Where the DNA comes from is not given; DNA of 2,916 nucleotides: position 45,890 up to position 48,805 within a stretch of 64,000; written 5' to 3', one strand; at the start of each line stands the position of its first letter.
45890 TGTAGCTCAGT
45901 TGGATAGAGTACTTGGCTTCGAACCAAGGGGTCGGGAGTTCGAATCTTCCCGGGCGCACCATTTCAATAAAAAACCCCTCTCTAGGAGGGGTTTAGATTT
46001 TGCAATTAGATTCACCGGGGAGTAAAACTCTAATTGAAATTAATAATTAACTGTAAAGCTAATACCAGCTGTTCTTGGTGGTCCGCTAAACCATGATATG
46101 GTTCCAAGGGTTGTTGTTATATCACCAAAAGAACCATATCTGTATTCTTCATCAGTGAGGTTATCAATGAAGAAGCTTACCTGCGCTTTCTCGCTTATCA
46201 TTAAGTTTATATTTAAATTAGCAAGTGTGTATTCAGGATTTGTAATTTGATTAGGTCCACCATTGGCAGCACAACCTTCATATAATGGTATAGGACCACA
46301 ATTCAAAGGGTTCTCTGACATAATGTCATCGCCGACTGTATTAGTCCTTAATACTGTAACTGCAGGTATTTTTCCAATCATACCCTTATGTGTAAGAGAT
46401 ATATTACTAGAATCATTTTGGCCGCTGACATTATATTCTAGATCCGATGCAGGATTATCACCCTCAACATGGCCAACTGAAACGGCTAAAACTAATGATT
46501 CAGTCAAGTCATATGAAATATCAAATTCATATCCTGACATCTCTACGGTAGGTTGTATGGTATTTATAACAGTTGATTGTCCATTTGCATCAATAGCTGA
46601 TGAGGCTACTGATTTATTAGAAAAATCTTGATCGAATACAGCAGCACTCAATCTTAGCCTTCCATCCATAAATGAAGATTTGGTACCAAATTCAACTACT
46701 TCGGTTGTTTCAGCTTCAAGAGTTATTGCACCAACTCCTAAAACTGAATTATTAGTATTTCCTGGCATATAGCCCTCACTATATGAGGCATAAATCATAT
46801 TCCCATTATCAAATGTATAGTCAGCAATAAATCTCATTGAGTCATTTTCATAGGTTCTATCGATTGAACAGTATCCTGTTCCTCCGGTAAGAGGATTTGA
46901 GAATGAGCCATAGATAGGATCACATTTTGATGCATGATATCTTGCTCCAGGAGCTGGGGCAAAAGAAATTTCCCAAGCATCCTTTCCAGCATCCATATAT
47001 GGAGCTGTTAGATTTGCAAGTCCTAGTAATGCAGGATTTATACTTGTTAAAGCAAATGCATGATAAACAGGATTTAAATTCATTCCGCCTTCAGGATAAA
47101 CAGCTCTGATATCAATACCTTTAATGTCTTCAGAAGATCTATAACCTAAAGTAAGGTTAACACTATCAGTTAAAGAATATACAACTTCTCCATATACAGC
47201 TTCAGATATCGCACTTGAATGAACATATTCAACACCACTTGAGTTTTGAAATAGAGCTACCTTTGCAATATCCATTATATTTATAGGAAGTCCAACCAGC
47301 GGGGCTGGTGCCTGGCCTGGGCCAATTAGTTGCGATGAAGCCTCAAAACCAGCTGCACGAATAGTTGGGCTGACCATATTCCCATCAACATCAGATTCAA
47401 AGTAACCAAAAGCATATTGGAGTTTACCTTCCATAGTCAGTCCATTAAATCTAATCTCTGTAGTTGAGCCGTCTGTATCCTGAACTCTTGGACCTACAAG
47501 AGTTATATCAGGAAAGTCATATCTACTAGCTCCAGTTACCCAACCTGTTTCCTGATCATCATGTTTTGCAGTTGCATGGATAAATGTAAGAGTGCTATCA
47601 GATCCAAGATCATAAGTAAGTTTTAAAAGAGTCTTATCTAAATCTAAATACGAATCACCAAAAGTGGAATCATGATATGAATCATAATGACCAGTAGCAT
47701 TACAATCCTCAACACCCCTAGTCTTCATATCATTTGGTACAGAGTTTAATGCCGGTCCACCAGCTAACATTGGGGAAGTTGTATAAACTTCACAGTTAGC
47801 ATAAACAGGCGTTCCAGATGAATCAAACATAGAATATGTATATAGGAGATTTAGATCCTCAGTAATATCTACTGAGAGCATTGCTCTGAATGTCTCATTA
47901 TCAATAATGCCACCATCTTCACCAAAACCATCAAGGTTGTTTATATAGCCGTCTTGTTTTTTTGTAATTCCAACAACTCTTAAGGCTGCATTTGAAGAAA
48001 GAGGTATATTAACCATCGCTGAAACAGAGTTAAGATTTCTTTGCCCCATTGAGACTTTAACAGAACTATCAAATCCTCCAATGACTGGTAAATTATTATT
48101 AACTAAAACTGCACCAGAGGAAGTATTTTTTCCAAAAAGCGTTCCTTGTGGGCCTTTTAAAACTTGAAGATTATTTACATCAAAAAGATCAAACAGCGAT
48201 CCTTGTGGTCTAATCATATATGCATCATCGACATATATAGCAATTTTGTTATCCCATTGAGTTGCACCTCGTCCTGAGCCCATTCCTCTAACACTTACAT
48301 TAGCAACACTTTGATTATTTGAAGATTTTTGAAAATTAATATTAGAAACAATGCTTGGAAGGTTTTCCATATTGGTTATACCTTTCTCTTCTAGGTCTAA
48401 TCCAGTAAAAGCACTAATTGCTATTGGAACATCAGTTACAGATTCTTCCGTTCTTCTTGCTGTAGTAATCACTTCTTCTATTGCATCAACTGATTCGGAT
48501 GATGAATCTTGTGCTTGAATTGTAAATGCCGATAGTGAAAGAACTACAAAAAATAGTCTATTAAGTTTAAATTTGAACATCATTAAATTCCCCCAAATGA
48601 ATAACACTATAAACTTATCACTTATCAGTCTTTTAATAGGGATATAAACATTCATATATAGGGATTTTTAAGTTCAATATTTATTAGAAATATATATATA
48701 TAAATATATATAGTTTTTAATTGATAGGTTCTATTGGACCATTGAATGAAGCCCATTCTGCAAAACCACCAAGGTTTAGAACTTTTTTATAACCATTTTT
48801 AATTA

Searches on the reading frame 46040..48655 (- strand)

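Call 17: search_protein_families(library=pfam, proteins=[window:46040-48655:-], max_evalue=0.01)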
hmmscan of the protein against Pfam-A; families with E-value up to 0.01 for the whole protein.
window:46040-48655:- (871 aa): 2 families
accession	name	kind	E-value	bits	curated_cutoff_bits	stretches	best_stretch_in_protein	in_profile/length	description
PF00593.30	TonB_dep_Rec_b-barrel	-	3.5e-20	73.7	27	1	320-833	40-436/436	TonB dependent receptor-like, beta-barrel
PF07715.20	Plug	-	8e-13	49.3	23.9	1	73-182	2-107/107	TonB-dependent Receptor Plug Domain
